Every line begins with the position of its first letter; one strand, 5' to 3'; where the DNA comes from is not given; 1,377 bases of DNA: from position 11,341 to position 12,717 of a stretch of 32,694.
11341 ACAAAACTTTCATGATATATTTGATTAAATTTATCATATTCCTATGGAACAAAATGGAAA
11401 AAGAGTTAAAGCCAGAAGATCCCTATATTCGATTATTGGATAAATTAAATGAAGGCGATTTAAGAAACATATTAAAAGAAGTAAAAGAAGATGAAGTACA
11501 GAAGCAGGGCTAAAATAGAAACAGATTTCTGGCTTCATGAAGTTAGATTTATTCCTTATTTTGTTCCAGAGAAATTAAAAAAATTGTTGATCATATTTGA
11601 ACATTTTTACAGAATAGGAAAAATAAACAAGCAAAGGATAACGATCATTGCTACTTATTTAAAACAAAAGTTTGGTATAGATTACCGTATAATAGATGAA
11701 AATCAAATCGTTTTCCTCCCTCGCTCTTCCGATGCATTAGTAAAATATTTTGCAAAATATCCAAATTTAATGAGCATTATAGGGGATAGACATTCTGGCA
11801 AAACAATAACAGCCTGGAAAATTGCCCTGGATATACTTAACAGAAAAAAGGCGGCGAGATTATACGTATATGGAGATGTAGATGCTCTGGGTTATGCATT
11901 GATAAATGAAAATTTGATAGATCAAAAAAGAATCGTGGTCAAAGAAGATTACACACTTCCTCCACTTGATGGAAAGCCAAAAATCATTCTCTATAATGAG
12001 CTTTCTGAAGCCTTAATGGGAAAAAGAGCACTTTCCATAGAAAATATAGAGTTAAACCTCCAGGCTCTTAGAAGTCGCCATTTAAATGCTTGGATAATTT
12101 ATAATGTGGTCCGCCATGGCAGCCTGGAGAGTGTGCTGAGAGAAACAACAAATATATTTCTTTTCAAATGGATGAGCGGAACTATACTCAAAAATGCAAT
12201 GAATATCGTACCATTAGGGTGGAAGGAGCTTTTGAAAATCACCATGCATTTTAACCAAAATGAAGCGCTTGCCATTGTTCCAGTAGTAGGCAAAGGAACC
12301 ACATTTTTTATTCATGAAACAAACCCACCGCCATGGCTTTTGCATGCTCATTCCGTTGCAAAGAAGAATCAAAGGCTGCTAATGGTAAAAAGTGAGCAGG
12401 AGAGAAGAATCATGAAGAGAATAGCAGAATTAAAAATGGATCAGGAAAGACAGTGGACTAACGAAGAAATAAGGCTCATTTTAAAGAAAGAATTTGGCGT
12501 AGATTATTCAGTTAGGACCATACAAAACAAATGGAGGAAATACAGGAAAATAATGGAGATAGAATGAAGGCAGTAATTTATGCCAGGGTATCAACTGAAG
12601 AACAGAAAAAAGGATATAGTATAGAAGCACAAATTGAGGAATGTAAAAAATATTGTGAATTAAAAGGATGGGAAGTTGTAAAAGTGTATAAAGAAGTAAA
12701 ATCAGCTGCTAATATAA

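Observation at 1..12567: Capsid-less virion-like module: candidate pleomorphic or spindle-type provirus, or vesicle-forming plasmid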

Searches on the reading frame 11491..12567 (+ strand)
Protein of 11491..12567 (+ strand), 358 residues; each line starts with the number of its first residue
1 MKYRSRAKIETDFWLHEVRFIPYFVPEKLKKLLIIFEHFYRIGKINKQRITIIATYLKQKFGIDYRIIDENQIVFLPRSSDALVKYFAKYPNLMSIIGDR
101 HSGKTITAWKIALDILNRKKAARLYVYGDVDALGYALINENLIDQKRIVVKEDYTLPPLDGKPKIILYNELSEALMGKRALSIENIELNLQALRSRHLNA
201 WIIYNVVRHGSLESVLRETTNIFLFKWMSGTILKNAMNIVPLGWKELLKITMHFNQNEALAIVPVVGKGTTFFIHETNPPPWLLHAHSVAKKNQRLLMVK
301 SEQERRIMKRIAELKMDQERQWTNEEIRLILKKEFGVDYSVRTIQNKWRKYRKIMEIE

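Call 7: search_protein_families(library=pfam, max_evalue=0.01, proteins=[window:11491-12567:+])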
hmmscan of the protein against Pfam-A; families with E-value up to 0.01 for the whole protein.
window:11491-12567:+ (358 aa): 2 families
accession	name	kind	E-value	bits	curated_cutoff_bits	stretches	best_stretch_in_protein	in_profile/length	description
PF13592.12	HTH_33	-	8.9e-06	25.7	25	1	321-347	4-29/60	Winged helix-turn helix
PF13565.12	HTH_32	-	0.0035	18.3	33.7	1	301-346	31-71/73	Homeodomain-like domain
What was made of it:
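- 11491..12567 (+): FtsK/HerA-superfamily P-loop NTPase flanked by an N-terminal helical/hairpin domain and a C-terminal HTH; candidate genome-loading motor. Pfam HTH_33 at 321-347 (call 7).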

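Call 10: search_protein_families(library=phrogs, max_evalue=0.01, proteins=[window:11491-12567:+])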
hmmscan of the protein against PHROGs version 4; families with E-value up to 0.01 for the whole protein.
window:11491-12567:+ (358 aa): 0 families

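Call 12: find_encoding_contigs(protein=window:11491-12567:+, flank=10000, max_places=10)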
Protein window:11491-12567:+ (358 aa): 2 contigs read that carry it; 2 places shown.
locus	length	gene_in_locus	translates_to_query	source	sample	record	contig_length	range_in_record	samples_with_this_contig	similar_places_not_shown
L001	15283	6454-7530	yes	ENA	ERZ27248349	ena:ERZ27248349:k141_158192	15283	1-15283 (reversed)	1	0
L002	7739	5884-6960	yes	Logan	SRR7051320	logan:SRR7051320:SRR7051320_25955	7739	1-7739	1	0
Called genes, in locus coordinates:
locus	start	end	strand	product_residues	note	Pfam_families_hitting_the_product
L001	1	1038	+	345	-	?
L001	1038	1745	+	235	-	-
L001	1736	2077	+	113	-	-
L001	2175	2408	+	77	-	-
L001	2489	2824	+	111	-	-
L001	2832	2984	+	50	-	-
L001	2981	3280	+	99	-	-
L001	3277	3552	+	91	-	-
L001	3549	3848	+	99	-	-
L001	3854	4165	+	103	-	-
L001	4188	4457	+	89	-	-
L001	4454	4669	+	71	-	-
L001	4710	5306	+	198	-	-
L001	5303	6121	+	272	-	-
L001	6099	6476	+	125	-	-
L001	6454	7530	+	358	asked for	PF13592:HTH_33 (faint)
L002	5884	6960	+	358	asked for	PF13592:HTH_33 (faint)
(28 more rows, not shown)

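Call 18: find_homologous_proteins(query=window:11491-12567:+, max_evalue=0.001)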
Query window:11491-12567:+ (358 aa): 45 proteins with E <= 0.001 among 3146 candidates.
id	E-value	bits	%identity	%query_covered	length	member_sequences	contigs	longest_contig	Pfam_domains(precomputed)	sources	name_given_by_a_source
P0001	9.1e-235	796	100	100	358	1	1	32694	PF13592.13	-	-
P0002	1.3e-202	690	83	100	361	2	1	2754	-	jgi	-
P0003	8.6e-195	665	80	100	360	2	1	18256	-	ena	-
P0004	1.1e-193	661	80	100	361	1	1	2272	-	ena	-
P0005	3.1e-189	646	79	99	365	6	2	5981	PF13592.13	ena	-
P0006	4.0e-180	616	76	99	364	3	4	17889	-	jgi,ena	-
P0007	1.4e-163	562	69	99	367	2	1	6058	-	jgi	-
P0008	1.9e-160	552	93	74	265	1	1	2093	-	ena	-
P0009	6.5e-160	550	68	100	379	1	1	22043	-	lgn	-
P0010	2.5e-158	545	68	99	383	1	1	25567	-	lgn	-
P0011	4.6e-123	429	55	99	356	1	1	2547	-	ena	-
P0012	4.2e-115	403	54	99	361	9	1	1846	-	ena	-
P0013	1.7e-113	397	52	99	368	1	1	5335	-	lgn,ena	-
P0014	2.3e-111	390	51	99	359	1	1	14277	-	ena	-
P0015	1.2e-110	388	51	97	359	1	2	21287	-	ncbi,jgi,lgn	jgi:hypothetical protein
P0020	1.8e-107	378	49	99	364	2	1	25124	-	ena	-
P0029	9.7e-102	359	48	97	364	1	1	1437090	-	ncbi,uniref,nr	ncbi:hypothetical protein AciM339_0216 [Aciduliprofundum sp. MAR08-339]|uniref:hypothetical protein 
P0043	1.9e-52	197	37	94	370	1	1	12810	-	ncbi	-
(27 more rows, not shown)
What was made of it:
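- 45 homologues in 5.8 billion protein clusters (call 18).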

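Call 19: search_dna_similar(query=window:11491-12567:+, collection=phages, mode=protein, max_evalue=1)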
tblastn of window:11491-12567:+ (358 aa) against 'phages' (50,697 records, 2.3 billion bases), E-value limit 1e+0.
No match.
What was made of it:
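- Tried and rejected: tblastn against GenBank phages found nothing (call 19).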

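Call 20: find_encoding_contigs(protein=P0029, flank=10000, max_places=3)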
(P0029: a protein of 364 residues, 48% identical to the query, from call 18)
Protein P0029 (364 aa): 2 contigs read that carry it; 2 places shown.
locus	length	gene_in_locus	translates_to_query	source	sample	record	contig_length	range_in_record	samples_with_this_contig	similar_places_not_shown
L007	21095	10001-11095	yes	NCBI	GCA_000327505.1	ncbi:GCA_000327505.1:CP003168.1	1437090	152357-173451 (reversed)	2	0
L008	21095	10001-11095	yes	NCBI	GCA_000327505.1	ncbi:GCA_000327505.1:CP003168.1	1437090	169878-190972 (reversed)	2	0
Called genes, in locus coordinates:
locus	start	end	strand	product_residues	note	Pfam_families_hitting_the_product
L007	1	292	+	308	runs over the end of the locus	PF01022:HTH_5 (weak), PF01047:MarR (faint), PF13412:HTH_24, PF12802:MarR_2 (faint)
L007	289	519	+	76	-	-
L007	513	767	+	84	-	-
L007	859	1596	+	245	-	PF18370:RGI_lyase (weak)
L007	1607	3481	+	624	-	-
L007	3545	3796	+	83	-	-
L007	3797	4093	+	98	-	-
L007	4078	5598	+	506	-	-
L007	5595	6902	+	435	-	-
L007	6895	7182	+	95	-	-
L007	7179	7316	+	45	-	-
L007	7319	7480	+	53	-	-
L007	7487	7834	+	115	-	-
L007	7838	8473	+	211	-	-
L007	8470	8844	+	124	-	-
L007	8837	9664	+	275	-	-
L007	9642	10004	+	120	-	-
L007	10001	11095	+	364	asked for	-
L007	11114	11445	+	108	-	-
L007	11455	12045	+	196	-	PF00239:Resolvase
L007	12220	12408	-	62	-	-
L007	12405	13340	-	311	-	-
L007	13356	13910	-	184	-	-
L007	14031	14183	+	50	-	PF04014:MazE_antitoxin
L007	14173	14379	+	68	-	-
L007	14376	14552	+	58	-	-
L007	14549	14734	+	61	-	-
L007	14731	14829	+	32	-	-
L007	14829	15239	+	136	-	-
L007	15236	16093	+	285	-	PF00589:Phage_integrase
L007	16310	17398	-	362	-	PF02915:Rubrerythrin, PF01988:VIT1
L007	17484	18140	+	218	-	PF00156:Pribosyltran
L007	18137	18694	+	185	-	PF00156:Pribosyltran, PF14681:UPRTase (weak)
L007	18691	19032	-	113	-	-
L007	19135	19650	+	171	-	-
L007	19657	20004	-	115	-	-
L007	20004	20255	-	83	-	-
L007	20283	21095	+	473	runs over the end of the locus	PF00528:BPD_transp_1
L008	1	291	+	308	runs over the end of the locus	PF01022:HTH_5 (weak), PF01047:MarR (faint), PF13412:HTH_24, PF12802:MarR_2 (faint)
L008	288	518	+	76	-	-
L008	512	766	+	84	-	-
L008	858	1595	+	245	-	PF18370:RGI_lyase (weak)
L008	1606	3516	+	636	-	-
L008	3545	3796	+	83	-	-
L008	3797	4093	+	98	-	-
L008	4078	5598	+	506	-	-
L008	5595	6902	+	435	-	-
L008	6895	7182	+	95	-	-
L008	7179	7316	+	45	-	-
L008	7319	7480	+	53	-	-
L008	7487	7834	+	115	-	-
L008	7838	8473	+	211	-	-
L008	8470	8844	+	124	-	-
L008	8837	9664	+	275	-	-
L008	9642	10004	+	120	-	-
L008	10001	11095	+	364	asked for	-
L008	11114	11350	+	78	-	-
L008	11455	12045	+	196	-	PF00239:Resolvase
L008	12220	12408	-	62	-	-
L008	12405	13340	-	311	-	-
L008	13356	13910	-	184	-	-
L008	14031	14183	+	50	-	PF04014:MazE_antitoxin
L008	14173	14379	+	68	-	-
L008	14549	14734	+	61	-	-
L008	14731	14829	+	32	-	-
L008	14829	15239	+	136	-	-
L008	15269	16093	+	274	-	PF00589:Phage_integrase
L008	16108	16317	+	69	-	-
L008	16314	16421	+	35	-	-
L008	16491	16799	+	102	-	-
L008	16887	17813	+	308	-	PF01022:HTH_5 (weak), PF01047:MarR (faint), PF13412:HTH_24, PF12802:MarR_2 (faint)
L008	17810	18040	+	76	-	-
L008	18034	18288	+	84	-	-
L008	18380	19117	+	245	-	PF18370:RGI_lyase (weak)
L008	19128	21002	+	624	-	-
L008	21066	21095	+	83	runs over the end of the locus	-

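Call 26: search_dna_similar(query=window:11491-12567:+, collection=plasmids, mode=protein, max_evalue=1)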
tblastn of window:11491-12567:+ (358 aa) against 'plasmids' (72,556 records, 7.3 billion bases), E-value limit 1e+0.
Records with a match: 1; places in all: 1; records where one place covers at least 80% of the query: 0.
Best place of each record, by identity: <60% 1.
By first word of the organism name: Mammaliicoccus 1.
By predicted mobility (MOB-suite, as given by PLSDB): non-mobilizable 1.
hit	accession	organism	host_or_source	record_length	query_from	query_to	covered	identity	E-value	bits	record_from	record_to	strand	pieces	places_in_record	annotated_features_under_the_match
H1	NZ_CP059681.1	Mammaliicoccus lentus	chickens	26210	33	245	59%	24.6%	6e-1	40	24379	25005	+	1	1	glycerophosphodiester phosphodiesterase family protein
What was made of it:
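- On Plasmid-vesicle elements (pR1SE-like): tblastn of the NTPase against PLSDB found nothing significant (call 26). pR1SE proteins were not compared directly.
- There was no significant match to 72,556 plasmids; the only hit had E 0.6 (call 26).
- Tried and rejected: tblastn against PLSDB found nothing significant (call 26).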

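Call 28: search_solved_structures(query=A1, max_evalue=10)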
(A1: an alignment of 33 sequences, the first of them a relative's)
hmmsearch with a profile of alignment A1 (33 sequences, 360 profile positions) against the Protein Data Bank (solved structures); distinct sequences matched with E-value up to 10: 5.
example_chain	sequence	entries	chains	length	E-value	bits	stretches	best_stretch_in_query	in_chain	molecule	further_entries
7dhq_A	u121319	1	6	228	0.26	13.2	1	245-300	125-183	Microcompartments protein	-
3f56_A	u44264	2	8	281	0.45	12.4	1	266-300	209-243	CsoS1D | Carboxysome shell protein CsoS1D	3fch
7o9f_A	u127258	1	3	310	1.1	11.1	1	87-132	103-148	Signal recognition particle protein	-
9dfg_A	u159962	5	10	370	1.8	10.4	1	121-144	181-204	PrnB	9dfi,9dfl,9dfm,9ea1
5cwb_A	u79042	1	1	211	7.5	8.4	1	303-355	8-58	Designed helical repeat protein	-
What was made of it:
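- Tried and rejected: A PDB sequence search with the NTPase profile found nothing below E 0.26 (call 28).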

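Call 29: find_related_loci(query=A1, collection=genome_contigs, flank=10000)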
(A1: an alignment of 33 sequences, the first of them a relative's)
Query A1 (358 aa) in genome_contigs; peptide patterns used: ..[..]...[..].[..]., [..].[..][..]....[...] (x = any residue, [..] = any of these).
101 stretches matched a pattern; 11 encode a relative of the query (tblastn E <= 1e-3); 11 distinct loci.
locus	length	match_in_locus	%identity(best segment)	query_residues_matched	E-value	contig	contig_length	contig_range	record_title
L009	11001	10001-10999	78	3-335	0e+0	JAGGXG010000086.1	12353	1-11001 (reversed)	MAG: Thermoplasmata archaeon isolate AUK146 PB_MBMC_100_c_000000000021, whole genome shotgun sequence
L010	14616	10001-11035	51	10-358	3e-118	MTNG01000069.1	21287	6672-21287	MAG: Aciduliprofundum sp. JdFR-45 JGI24020J35080_1000749, whole genome shotgun sequence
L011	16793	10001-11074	51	5-358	6e-118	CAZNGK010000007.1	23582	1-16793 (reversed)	MAG TPA_asm: uncultured Thermoplasmatales archaeon isolate SRP338002_co1_123 genome assembly, contig: NODE_1996_length_2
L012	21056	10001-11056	50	3-358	5e-115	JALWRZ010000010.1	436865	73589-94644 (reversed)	MAG: DHVE2 group archaeon isolate M2_metabat2_scaf2bin.040 M2_NODE_3_length_436865_cov_7.347733, whole genome shotgun se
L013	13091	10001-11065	50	3-358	4e-112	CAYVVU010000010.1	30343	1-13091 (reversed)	MAG TPA_asm: uncultured Thermoplasmata archaeon isolate SRP141552_co1_223 genome assembly, contig: NODE_545_length_30343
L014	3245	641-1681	49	3-354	2e-110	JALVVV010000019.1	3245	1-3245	MAG: DHVE2 group archaeon isolate M10_metabat1_scaf2bin.049 M10_NODE_22283_length_3245_cov_1.491982, whole genome shotgu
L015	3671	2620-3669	48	3-351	3e-108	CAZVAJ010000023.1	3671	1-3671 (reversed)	MAG TPA_asm: Candidatus Micrarchaeota archaeon isolate SRP141559_co1_36 genome assembly, contig: NODE_16475_length_3671_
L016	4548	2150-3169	49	3-346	2e-104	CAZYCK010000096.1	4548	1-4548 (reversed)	MAG TPA_asm: uncultured Thermoplasmatales archaeon isolate binchicken_co164_186 genome assembly, contig: NODE_10847_leng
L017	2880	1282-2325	48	3-355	9e-104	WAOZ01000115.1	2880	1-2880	MAG: DHVE2 group archaeon isolate S143_98 k151_369678, whole genome shotgun sequence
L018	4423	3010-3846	35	82-345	9e-47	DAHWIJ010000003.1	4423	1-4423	MAG TPA_asm: Thermoplasmatales archaeon isolate clean190 k141_896300, whole genome shotgun sequence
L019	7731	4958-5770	35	82-340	5e-41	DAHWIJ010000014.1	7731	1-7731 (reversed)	MAG TPA_asm: Thermoplasmatales archaeon isolate clean190 k141_907993, whole genome shotgun sequence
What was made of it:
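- On tRNA-integrating mobile element (generic): 11 loci in 185,579 species genomes (call 29).
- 11 loci in 185,579 species genomes, ten labelled Thermoplasmatota lineages and one binned as Micrarchaeota (call 29). The family is sporadic, not vertically conserved (call 29).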

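Call 37: predict_structure(alignment_id=A1)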
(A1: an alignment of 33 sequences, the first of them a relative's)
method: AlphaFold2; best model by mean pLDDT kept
length: 358 residues; sequences in the alignment: 33
mean_pLDDT: 82.2   pTM: 0.74
mean pLDDT of the five models: 82.2, 82.2, 81.6, 81.6, 80.7
residues with pLDDT >= 90: 136; 70-90: 157; 50-70: 44; < 50: 21
segments of 3 or more residues with pLDDT < 50: 172-182
pLDDT, mean of each block of 10 residues (from residue 1): 77 90 95 95 95 97 94 95 93 87 90 93 84 80 84 76 84 45 51 60 74 54 90 85 91 94 91 95 85 57 75 82 86 87 84 62
secondary structure, 60 per line:
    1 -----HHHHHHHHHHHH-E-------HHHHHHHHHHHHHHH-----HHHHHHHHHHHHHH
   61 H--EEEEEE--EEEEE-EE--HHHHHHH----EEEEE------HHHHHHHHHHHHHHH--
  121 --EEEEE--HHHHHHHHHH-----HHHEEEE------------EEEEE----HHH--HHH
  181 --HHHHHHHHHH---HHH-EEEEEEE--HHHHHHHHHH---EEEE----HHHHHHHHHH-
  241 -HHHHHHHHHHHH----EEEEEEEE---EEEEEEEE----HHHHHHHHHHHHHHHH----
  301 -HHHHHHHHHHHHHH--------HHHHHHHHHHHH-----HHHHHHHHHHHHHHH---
elements in order: H6-17 H27-41 H47-61 E64-69 E72-76 H82-88 E93-97 H104-118 E123-127 H130-139 E148-151 E164-168 H183-192 E200-206 H209-218 E222-225 H230-239 H242-253 E258-265 E269-276 H281-296 H302-315 H324-335 H341-355
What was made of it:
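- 11491..12567 (+): AF2 model pLDDT 82, pTM 0.74 (call 37).
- The NTPase has a C-terminal HTH, as FtsK and TraB do (calls 7, 37).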

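Call 40: fold_search(model_id=the predicted structure, library=pdb)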
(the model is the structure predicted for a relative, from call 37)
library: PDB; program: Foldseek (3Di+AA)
matches with E <= 10: 1618; with E <= 0.001: 57
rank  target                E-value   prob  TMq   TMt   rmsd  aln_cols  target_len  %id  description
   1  2iut_A                1.0e-05  1.00  0.37  0.33  11.3       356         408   12  P. aeruginosa FtsK motor domain, dimeric (released 2006-08-29)
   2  6t8g_C                2.3e-05  1.00  0.37  0.34  10.8       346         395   13  Stalled FtsK motor domain bound to dsDNA (released 2019-11-20)
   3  4kft_A                2.6e-05  1.00  0.34  0.58   5.5       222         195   13  Structure of the genome packaging NTPase B204 from Sulfolobus turreted icosahedral virus 2 in complex with ATP-gammaS (released 2013-05-22)
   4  6t8o_A                2.9e-05  1.00  0.39  0.35  11.4       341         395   13  Stalled FtsK motor domain bound to dsDNA end (released 2019-11-20)
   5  2eyu_A                2.9e-05  1.00  0.26  0.35  18.8       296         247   12  The Crystal Structure of the C-terminal Domain of Aquifex aeolicus PilT (released 2006-11-21)
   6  8woc_A                3.1e-05  1.00  0.38  0.39   8.0       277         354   13  Cryo-EM structure of SIR2/HerA complex (released 2024-09-11)
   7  6t8g_F                3.7e-05  1.00  0.37  0.34  11.5       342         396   13  Stalled FtsK motor domain bound to dsDNA (released 2019-11-20)
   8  3jvv_A                7.5e-05  0.99  0.25  0.27  19.5       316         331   13  Crystal Structure of P. aeruginosa PilT with bound AMP-PCP (released 2010-06-02)
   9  9n32_B                7.5e-05  0.97  0.24  0.24  23.5       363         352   12  PilU from Pseudomonas aeruginosa: C3ocococ conformation (released 2025-12-10)
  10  4kft_D                7.9e-05  1.00  0.34  0.58   6.3       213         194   14  Structure of the genome packaging NTPase B204 from Sulfolobus turreted icosahedral virus 2 in complex with ATP-gammaS (released 2013-05-22)
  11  6t8g_A                8.9e-05  1.00  0.40  0.36  10.8       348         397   13  Stalled FtsK motor domain bound to dsDNA (released 2019-11-20)
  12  2ius_A                8.9e-05  1.00  0.37  0.34  11.4       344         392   12  E. coli FtsK motor domain (released 2006-08-29)
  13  6t8o_F                9.5e-05  1.00  0.37  0.34  11.0       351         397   12  Stalled FtsK motor domain bound to dsDNA end (released 2019-11-20)
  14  2ewv                  9.5e-05  0.97  0.23  0.24  22.6       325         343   12  Crystal Structure of the Pilus Retraction Motor PilT and Bound ADP (released 2006-11-21)
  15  9n32_C                1.0e-04  0.96  0.23  0.24  23.3       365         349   12  PilU from Pseudomonas aeruginosa: C3ocococ conformation (released 2025-12-10)
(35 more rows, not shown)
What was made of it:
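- On Conjugative elements (T4SS-like or pNOB8-like): The single 358-aa ATPase is FtsK/HerA-like (call 40).
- FtsK motor domains are the top structural matches of the NTPase (call 40).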

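Call 41: fold_search(model_id=the predicted structure, library=viral)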
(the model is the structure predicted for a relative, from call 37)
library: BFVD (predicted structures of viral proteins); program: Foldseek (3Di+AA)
matches with E <= 10: 1284; with E <= 0.001: 57
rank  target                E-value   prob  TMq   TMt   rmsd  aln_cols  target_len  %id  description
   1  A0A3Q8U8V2            2.8e-07  1.00  0.34  0.50   5.6       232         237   17  Uncharacterized protein [Megavirus baoshan]
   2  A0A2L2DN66            2.0e-06  1.00  0.36  0.45   6.7       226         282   15  Uncharacterized protein [Acanthamoeba polyphaga mimivirus]
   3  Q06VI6                2.3e-06  1.00  0.41  0.46   7.4       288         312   13  (no name in the UniProt tables at hand)
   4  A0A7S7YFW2            2.9e-06  1.00  0.36  0.40  13.2       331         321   12  VV A32-like packaging ATPase [Medusavirus stheno T3]
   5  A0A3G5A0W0            4.1e-06  1.00  0.39  0.24  12.4       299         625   11  Packaging ATPase [Gaeavirus sp.]
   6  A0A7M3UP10            4.9e-06  1.00  0.32  0.51   8.0       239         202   10  Uncharacterized protein [Pyramimonas orientalis virus]
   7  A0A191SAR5            4.9e-06  1.00  0.34  0.24  14.4       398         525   12  (no name in the UniProt tables at hand)
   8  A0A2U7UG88            5.5e-06  1.00  0.30  0.33  10.4       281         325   11  Uncharacterized protein [Pandoravirus macleodensis]
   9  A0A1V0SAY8            6.2e-06  1.00  0.32  0.51   6.5       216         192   15  Uncharacterized protein [Catovirus CTV1]
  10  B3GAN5                7.4e-06  1.00  0.35  0.64   4.6       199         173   16  AMDV5_3 [uncultured virus]
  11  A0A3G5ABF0            8.8e-06  1.00  0.35  0.35   6.4       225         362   12  Putative VV A32-like packaging ATPase [Hyperionvirus sp.]
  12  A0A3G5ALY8            1.4e-05  1.00  0.34  0.41   9.3       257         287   13  HNH endonuclease [Sylvanvirus sp.]
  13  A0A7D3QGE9            1.6e-05  1.00  0.35  0.46  11.2       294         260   12  (no name in the UniProt tables at hand)
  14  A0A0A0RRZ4            2.1e-05  1.00  0.36  0.40   9.3       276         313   14  Putative packaging ATPase [Yellowstone Lake virophage 5]
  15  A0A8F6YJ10            2.4e-05  1.00  0.37  0.50   6.1       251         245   11  ATPase [Rhinella marina erythrocytic-like virus]
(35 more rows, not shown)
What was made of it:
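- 11491..12567 (+): Foldseek hits: FtsK motor 1e-5, STIV/STIV2 B204 (target-normalised TM 0.54-0.63), HerA, A32-like ATPases (calls 40, 41).
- On Varidnaviria-type icosahedral viruses (STIV, pTN3/TKV4-like, sphaerolipoviruses): The ATPase fold is present (calls 40, 41).
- Closest known: FtsK/HerA-superfamily DNA pumps. Same: The ATPase core fold (calls 40, 41).
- Checked: The NTPase belongs to the FtsK/HerA superfamily (calls 40, 41).
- FtsK/HerA, with the STIV B204 and A32-like packaging ATPases among the best matches (calls 40, 41). A32-like ATPases dominate the viral hits (calls 40, 41).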

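Call 45: find_related_loci(query=A1, collection=viral_contigs, flank=10000)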
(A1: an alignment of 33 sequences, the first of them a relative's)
Query A1 (358 aa) in viral_contigs; peptide patterns used: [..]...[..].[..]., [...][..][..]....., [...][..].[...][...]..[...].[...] (x = any residue, [..] = any of these).
53 stretches matched a pattern, but none encodes a relative of the query by tblastn (E <= 1e-3).
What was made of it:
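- A scan of IMG/VR with the NTPase profile found no relative (call 45). No relative was found in IMG/VR (call 45).
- Tried and rejected: A scan of IMG/VR with the NTPase profile found nothing (call 45).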

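Call 46: find_related_loci(query=A1, collection=metagenome_contigs, flank=10000)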
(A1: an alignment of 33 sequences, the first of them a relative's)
Query A1 (358 aa) in metagenome_contigs; peptide patterns used: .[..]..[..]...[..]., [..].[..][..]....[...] (x = any residue, [..] = any of these).
183 stretches matched a pattern; 26 encode a relative of the query (tblastn E <= 1e-3); 26 distinct loci.
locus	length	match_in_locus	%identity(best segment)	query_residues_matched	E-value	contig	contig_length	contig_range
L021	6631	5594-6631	89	1-346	0e+0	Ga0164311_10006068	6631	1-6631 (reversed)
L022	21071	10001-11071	83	2-358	0e+0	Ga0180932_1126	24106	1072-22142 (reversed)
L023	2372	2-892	81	62-358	0e+0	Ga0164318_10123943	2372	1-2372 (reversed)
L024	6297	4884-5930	54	2-355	2e-124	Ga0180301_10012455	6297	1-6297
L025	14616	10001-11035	51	10-358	6e-118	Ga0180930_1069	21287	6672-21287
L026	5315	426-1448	51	10-354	9e-116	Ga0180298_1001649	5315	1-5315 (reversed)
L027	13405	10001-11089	50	3-358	8e-115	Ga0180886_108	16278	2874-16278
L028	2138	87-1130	49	3-354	5e-116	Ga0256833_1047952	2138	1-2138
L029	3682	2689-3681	51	3-333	5e-110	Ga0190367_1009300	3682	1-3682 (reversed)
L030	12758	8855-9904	48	10-358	5e-107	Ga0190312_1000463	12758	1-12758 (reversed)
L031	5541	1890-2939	48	10-358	7e-106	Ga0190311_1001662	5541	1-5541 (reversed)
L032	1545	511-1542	45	3-348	2e-102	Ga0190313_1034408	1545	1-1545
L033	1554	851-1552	59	3-240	8e-96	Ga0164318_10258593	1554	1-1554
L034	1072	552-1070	72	5-177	3e-88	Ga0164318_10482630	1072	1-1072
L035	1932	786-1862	37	1-351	1e-83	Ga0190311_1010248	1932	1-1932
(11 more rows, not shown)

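Call 54: find_encoding_contigs(protein=P0010, flank=10000, max_places=2)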
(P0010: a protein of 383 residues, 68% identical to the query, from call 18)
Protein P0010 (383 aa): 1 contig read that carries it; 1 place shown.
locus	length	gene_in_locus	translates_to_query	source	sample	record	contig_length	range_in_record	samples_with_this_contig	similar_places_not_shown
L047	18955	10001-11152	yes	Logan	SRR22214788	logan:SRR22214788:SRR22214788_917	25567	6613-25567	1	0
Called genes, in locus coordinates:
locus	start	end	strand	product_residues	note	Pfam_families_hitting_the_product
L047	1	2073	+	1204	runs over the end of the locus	PF17963:Big_9 (faint), PF00801:PKD, PF18911:PKD_4, PF22352:K319L-like_PKD (weak)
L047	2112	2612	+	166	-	-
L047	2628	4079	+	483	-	PF18911:PKD_4, PF00801:PKD, PF22352:K319L-like_PKD (faint), PF00801:PKD, PF18911:PKD_4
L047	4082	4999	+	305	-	-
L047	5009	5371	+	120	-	-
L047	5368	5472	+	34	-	-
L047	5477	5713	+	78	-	-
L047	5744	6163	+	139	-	-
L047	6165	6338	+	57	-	-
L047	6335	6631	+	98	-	-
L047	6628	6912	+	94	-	-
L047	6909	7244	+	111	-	-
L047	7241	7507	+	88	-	-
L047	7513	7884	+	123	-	-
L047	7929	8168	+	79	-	-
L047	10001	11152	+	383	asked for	-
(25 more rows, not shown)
